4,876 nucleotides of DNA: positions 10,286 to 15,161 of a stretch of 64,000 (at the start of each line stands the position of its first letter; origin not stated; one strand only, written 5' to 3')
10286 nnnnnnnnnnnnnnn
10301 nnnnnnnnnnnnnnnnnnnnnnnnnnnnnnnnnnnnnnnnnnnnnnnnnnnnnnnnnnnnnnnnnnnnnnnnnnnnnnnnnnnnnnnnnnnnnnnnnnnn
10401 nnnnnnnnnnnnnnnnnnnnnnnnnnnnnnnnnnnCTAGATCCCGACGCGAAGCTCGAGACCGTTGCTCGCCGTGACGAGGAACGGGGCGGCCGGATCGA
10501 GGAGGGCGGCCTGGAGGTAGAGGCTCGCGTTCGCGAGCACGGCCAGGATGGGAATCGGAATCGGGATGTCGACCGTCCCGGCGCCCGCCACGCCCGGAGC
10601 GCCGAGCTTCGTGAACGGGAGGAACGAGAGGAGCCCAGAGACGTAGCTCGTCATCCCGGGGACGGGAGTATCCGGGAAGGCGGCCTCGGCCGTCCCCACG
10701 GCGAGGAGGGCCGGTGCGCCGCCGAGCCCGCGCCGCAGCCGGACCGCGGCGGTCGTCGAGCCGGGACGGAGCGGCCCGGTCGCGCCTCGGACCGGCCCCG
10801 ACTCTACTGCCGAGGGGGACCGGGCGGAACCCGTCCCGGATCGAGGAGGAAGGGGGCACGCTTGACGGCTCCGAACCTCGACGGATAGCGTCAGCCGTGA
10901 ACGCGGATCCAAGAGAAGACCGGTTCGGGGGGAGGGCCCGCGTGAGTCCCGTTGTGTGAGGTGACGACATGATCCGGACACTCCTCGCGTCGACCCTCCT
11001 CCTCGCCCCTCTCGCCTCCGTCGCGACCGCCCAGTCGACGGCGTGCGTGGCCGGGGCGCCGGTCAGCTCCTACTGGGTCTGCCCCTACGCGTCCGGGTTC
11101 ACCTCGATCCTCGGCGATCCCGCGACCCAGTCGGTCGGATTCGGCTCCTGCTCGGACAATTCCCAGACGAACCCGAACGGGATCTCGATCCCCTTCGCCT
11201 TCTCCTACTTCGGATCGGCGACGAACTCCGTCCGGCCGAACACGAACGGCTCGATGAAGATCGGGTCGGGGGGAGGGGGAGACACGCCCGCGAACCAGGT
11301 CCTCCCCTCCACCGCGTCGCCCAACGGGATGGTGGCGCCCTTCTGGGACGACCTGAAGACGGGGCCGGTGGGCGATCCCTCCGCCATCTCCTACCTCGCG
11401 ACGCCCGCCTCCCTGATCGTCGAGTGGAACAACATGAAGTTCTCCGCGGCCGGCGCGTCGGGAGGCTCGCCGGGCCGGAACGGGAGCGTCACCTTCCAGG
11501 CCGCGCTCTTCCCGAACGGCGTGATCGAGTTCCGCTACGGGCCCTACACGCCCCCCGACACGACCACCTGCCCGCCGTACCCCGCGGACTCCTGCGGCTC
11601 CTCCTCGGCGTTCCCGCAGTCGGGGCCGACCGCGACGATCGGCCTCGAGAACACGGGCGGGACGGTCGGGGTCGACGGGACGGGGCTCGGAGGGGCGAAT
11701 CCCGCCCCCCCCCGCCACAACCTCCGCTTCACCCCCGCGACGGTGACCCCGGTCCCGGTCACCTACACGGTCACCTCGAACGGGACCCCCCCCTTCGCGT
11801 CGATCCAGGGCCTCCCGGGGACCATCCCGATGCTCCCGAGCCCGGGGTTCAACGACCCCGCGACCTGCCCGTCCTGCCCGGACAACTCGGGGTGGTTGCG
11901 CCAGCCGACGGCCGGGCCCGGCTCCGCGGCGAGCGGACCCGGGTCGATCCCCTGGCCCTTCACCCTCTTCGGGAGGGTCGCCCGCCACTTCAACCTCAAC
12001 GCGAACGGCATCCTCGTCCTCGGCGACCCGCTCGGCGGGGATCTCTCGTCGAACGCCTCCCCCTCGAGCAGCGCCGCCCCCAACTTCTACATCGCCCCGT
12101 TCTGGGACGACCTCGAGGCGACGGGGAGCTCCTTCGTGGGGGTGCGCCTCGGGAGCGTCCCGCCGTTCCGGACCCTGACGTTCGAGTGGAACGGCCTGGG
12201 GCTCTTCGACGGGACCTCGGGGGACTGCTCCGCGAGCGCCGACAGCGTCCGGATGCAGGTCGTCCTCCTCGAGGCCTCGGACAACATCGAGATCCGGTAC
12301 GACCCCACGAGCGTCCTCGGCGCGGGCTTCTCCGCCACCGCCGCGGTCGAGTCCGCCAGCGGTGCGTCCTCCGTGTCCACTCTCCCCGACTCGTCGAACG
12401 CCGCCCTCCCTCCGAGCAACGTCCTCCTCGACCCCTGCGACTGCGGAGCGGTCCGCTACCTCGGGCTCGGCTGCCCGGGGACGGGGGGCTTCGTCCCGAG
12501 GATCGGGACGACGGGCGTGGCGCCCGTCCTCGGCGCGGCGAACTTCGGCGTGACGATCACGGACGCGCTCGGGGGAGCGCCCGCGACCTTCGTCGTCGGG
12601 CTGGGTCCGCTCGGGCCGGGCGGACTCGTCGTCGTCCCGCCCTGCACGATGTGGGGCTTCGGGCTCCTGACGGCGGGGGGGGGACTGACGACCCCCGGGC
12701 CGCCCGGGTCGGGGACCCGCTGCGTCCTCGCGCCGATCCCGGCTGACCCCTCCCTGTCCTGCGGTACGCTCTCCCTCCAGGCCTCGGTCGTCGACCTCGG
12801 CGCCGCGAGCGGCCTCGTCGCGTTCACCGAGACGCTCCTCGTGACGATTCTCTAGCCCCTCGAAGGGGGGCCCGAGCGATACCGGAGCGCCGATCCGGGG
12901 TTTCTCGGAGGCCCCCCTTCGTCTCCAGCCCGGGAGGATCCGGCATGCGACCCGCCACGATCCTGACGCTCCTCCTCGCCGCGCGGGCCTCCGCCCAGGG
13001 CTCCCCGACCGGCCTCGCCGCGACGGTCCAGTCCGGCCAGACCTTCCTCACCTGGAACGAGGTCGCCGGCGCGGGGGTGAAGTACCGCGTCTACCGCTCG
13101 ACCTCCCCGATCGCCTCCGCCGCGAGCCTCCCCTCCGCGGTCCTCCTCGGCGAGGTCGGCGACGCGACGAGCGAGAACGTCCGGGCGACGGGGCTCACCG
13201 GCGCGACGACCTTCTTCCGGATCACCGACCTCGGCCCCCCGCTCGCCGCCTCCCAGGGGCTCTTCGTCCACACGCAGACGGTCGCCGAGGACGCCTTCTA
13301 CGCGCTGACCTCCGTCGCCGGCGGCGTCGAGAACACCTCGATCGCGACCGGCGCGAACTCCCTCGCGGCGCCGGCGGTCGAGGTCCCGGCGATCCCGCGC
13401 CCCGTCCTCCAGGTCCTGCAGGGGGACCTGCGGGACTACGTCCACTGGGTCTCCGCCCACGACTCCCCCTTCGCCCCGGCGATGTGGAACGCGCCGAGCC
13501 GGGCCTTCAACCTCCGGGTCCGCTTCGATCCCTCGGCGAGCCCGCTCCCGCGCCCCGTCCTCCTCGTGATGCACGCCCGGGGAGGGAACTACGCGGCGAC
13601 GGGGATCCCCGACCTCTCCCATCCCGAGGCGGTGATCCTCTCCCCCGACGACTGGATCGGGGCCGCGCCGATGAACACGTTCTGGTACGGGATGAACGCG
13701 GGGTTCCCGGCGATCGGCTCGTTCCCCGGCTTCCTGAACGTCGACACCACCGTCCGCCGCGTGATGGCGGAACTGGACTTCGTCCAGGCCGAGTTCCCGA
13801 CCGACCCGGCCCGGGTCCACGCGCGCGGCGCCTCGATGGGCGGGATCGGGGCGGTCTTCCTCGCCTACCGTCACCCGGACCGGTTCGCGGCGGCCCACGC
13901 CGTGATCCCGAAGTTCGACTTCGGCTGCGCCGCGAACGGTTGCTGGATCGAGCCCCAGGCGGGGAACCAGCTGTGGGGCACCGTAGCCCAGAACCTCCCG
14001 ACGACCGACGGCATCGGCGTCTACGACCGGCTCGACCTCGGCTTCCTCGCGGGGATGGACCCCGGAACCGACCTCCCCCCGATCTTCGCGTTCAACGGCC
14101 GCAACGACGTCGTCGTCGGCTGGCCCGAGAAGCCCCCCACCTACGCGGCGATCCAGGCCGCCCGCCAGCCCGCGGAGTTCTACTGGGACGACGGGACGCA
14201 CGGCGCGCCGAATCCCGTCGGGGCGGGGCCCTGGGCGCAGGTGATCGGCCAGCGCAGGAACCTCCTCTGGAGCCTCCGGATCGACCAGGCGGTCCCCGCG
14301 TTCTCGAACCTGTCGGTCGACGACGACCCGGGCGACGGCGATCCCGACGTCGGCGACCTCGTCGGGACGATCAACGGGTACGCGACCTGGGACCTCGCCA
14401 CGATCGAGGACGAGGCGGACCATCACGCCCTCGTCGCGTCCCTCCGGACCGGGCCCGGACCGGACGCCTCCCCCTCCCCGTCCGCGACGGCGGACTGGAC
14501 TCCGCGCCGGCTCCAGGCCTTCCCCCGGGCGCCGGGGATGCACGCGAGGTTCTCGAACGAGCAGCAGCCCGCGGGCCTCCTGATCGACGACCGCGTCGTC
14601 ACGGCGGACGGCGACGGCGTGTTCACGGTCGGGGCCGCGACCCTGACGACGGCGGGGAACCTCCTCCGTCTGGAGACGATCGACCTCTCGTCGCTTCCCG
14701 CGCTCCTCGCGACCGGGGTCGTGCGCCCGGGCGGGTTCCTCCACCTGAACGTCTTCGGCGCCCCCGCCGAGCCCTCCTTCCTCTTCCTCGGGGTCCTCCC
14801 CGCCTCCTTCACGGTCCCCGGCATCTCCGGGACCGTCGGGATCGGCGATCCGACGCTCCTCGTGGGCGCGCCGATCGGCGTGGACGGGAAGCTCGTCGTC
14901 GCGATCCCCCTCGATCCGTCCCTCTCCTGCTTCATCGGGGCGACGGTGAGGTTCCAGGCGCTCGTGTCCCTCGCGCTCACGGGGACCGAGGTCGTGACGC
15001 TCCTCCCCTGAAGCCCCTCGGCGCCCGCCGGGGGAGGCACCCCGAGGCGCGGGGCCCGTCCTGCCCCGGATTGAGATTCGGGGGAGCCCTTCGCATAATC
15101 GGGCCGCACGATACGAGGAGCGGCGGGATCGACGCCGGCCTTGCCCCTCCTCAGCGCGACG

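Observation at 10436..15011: A shared ~100-130 aa C-terminal module on five unrelated exoproteins: candidate sorting/anchoring tag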

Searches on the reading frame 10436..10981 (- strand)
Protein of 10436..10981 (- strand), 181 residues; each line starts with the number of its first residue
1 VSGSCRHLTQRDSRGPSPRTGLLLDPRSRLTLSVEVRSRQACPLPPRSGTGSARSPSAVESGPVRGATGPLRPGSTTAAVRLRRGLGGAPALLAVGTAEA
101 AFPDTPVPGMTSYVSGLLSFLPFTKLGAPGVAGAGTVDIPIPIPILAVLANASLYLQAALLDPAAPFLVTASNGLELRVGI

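Call 6: search_protein_families(library=pfam, proteins=[window:10436-10981:-], max_evalue=0.1)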
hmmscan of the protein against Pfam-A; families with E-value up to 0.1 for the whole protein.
window:10436-10981:- (181 aa): 0 families

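Call 7: search_protein_families(library=ncbifam, proteins=[window:10436-10981:-], max_evalue=0.1)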
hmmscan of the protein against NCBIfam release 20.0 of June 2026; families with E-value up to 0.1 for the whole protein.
window:10436-10981:- (181 aa): 0 families

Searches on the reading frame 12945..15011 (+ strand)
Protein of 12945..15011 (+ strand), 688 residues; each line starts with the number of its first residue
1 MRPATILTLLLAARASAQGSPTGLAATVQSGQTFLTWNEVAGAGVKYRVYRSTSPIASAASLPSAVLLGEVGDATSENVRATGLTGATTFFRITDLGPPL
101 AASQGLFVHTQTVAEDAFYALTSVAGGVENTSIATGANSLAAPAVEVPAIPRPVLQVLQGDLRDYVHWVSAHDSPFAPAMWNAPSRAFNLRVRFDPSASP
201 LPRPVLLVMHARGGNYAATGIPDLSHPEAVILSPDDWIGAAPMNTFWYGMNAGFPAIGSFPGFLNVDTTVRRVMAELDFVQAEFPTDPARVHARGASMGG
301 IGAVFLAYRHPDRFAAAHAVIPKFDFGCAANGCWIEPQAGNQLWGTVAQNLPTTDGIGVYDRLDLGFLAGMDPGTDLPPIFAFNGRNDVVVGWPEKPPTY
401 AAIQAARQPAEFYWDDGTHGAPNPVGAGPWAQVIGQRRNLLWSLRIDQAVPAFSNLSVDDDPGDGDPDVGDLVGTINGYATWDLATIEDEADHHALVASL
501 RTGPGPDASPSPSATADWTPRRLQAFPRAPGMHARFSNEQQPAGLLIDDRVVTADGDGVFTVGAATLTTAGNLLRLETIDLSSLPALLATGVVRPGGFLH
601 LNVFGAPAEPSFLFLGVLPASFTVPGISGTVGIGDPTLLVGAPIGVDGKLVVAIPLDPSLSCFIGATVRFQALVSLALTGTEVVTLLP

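Call 6: search_protein_families(library=pfam, proteins=[window:12945-15011:+], max_evalue=0.1)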
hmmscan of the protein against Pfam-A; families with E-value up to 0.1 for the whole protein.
window:12945-15011:+ (688 aa): 3 families
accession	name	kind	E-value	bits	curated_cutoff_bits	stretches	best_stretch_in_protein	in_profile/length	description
PF00756.26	Esterase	-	1.8e-08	34.9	22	1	277-347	103-160/251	Putative esterase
PF00326.27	Peptidase_S9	-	3.1e-05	24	22.6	1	269-326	44-101/213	Prolyl oligopeptidase family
PF07519.17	Tannase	-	0.085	12.1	29.8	0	278-327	107-156/490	Tannase and feruloyl esterase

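Call 7: search_protein_families(library=ncbifam, proteins=[window:12945-15011:+], max_evalue=0.1)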
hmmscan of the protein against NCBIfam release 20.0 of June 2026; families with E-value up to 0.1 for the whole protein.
window:12945-15011:+ (688 aa): 6 families
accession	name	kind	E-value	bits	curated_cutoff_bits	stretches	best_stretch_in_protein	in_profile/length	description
NF050058.1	e_dPHAscl_type1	hypoth_equivalog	1.5e-07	31.2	150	1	278-337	93-151/276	extracellular catalytic domain type 1 short-chain-length polyhydroxyalkanoate depolymerase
TIGR02821.1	fghA_ester_D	equivalog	6.4e-07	29.2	281.7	1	273-322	121-171/275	S-formylglutathione hydrolase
TIGR01840.1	esterase_phb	subfamily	0.003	17.1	107.85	1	278-338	84-143/213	PHB depolymerase family esterase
NF051488.1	bifunc_PcaDC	exception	0.043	13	390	1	266-327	61-116/375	bifunctional 3-oxoadipate enol-lactonase/4-carboxymuconolactone decarboxylase PcaDC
NF053518.1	DipepPtdsDpp5Prph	equivalog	0.061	11.8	900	1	271-321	488-540/655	dipeptidyl-peptidase Dpp5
TIGR02427.1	protocat_pcaD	equivalog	0.068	12.5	255.85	0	266-316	62-106/251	3-oxoadipate enol-lactonase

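Call 50: find_encoding_contigs(protein=window:12945-15011:+, flank=2000, max_places=3)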
Protein window:12945-15011:+ (688 aa): 2 contigs read that carry it; 2 places shown.
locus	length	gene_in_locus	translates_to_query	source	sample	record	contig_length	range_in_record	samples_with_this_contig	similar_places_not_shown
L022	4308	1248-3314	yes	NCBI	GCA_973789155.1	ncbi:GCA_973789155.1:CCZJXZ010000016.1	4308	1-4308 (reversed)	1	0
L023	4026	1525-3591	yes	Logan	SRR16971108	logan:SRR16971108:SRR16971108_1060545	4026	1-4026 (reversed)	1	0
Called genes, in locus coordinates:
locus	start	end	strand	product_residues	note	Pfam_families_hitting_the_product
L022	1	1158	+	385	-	?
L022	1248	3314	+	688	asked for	PF00326:Peptidase_S9 (faint), PF00756:Esterase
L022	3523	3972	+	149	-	PF00011:HSP20, PF17886:ArsA_HSP20 (faint)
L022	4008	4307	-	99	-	?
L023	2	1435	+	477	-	?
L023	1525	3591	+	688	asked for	PF00326:Peptidase_S9 (faint), PF00756:Esterase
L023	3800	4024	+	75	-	?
